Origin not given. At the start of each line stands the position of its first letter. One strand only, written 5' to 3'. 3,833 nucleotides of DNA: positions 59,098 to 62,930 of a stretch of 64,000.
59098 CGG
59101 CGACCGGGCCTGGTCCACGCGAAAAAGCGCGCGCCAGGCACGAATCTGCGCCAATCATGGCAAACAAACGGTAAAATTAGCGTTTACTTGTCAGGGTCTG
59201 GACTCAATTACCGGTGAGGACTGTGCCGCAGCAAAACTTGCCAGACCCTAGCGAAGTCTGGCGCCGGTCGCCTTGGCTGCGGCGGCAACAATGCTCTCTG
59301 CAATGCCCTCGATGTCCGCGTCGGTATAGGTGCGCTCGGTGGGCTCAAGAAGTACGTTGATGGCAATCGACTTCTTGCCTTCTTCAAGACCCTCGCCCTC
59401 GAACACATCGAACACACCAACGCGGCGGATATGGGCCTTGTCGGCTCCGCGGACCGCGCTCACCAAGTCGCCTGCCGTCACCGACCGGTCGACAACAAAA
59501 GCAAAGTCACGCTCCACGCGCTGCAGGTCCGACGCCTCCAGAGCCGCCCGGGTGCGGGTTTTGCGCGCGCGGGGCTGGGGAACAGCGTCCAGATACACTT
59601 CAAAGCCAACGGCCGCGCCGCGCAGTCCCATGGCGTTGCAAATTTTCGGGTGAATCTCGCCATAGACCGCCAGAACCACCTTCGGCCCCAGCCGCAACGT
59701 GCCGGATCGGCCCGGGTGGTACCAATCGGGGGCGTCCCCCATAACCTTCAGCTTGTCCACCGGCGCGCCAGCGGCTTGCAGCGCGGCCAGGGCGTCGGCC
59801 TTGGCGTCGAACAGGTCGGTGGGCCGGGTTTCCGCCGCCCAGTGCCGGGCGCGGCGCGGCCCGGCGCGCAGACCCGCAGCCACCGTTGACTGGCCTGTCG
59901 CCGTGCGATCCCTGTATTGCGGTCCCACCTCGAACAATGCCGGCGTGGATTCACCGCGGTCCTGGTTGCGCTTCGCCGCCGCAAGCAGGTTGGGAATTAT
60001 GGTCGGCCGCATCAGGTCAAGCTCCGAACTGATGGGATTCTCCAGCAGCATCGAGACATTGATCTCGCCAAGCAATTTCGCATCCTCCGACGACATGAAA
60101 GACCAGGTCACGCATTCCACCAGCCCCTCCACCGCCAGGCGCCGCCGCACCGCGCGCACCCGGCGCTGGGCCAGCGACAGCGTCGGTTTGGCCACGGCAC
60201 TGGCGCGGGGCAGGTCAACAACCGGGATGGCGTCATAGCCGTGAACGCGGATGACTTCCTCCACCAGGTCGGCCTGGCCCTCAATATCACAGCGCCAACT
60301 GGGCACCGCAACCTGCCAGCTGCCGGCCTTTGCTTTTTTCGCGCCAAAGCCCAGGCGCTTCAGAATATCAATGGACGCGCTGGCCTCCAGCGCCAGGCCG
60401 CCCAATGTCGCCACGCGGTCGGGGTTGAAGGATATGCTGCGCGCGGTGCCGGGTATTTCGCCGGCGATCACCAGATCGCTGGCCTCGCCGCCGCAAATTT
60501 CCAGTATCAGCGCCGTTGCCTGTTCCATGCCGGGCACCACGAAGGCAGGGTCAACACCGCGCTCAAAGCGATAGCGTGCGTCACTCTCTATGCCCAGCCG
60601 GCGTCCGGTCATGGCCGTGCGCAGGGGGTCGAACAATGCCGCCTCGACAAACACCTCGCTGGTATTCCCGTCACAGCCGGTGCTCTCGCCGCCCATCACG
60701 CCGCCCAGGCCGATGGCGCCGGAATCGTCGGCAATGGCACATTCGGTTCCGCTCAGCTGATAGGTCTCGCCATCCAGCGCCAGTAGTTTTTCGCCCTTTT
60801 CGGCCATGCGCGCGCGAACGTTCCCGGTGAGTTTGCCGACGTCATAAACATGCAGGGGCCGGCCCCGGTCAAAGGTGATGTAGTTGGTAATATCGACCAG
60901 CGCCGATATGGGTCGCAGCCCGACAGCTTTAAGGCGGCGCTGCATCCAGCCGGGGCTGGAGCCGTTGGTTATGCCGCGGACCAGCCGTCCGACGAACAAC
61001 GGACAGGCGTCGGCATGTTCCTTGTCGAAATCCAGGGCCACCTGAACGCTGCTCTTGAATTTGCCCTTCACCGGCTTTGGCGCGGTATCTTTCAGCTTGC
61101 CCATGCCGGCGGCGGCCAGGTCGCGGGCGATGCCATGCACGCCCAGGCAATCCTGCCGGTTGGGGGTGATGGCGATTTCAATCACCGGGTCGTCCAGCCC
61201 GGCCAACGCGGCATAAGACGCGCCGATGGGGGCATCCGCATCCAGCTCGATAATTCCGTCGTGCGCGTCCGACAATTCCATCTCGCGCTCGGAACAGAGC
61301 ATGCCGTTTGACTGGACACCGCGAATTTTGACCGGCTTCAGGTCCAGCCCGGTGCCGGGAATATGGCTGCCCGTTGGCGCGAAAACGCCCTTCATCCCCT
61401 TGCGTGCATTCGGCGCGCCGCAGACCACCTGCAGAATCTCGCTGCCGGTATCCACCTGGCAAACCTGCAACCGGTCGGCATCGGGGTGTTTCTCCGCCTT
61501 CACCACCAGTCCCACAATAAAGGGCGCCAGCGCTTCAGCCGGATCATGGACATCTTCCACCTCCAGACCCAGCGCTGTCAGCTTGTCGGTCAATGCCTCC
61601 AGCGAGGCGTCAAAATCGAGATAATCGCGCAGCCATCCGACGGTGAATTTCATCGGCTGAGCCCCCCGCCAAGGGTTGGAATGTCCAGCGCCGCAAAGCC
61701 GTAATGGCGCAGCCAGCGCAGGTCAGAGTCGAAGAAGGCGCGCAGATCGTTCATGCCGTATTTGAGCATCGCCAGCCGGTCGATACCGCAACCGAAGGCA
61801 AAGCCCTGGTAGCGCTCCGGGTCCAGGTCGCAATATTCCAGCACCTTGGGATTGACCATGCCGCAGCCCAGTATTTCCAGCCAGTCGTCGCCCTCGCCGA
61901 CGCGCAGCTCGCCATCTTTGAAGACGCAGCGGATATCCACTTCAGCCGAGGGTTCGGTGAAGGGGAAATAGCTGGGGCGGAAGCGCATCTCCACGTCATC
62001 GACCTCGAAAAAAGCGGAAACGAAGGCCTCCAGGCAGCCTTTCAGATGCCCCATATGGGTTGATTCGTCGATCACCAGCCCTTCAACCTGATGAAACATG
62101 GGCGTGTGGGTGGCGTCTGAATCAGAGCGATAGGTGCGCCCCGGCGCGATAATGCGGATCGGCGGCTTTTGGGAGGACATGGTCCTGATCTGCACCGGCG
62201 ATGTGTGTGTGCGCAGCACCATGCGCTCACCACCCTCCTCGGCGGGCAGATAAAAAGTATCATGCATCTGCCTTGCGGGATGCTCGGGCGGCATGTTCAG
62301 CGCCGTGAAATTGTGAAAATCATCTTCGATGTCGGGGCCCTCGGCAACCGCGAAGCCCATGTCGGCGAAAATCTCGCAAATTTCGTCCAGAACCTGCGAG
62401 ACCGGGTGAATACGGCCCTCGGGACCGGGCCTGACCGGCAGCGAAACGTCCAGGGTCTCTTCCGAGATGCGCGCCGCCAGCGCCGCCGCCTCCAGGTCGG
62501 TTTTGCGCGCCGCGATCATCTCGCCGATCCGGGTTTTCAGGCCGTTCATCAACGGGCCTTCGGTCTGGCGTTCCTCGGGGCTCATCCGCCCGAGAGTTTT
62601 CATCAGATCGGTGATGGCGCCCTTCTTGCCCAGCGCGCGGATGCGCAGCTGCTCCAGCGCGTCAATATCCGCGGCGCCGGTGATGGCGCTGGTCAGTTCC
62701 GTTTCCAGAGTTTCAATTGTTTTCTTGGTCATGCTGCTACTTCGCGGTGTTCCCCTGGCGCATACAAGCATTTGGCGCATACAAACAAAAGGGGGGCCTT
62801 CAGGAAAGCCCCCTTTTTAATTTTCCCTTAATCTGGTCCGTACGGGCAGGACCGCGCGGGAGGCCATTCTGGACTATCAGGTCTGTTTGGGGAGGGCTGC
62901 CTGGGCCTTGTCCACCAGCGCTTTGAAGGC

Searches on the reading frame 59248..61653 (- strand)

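Call 47: search_protein_families(library=pfam, proteins=[window:59248-61653:-], max_evalue=0.000001)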
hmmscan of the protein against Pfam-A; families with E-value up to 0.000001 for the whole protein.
window:59248-61653:- (801 aa): 5 families
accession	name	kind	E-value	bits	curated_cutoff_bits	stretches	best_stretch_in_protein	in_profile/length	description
PF03483.22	B3_4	-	8.1e-63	211.6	29.3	1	216-388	1-174/174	B3/4 domain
PF17759.6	tRNA_synthFbeta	-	6.3e-39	134.1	22.4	1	484-688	8-214/214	Phenylalanyl tRNA synthetase beta chain CLM domain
PF03147.19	FDX-ACB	-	1e-23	84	31.1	1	708-801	1-94/94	Ferredoxin-fold anticodon binding domain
PF01588.26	tRNA_bind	-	2.9e-23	82.2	27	1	46-145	2-95/96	Putative tRNA binding domain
PF03484.21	B5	-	5.2e-22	78.3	28.6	1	407-473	1-67/67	tRNA synthetase B5 domain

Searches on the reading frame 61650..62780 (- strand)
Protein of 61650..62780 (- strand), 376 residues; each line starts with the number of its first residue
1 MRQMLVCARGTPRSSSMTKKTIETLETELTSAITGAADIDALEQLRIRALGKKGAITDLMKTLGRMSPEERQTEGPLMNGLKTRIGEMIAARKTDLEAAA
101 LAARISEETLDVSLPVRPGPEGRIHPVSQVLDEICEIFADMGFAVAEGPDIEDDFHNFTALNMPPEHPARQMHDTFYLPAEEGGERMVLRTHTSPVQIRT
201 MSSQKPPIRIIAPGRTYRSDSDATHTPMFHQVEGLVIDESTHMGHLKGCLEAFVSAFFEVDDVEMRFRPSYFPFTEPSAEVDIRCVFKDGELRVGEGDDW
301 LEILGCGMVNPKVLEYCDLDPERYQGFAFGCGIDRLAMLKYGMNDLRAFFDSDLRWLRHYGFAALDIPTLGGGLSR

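Call 47: search_protein_families(library=pfam, proteins=[window:61650-62780:-], max_evalue=0.000001)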
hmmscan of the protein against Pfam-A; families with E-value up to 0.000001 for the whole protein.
window:61650-62780:- (376 aa): 2 families
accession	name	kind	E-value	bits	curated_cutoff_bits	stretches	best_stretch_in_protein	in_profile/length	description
PF01409.25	tRNA-synt_2d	-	2.2e-102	342.2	19.8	1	110-359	2-245/246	tRNA synthetases class II core domain (F)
PF02912.23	Phe_tRNA-synt_N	-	5.6e-22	77.9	22.3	1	38-105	2-69/69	Aminoacyl tRNA synthetase class II, N-terminal domain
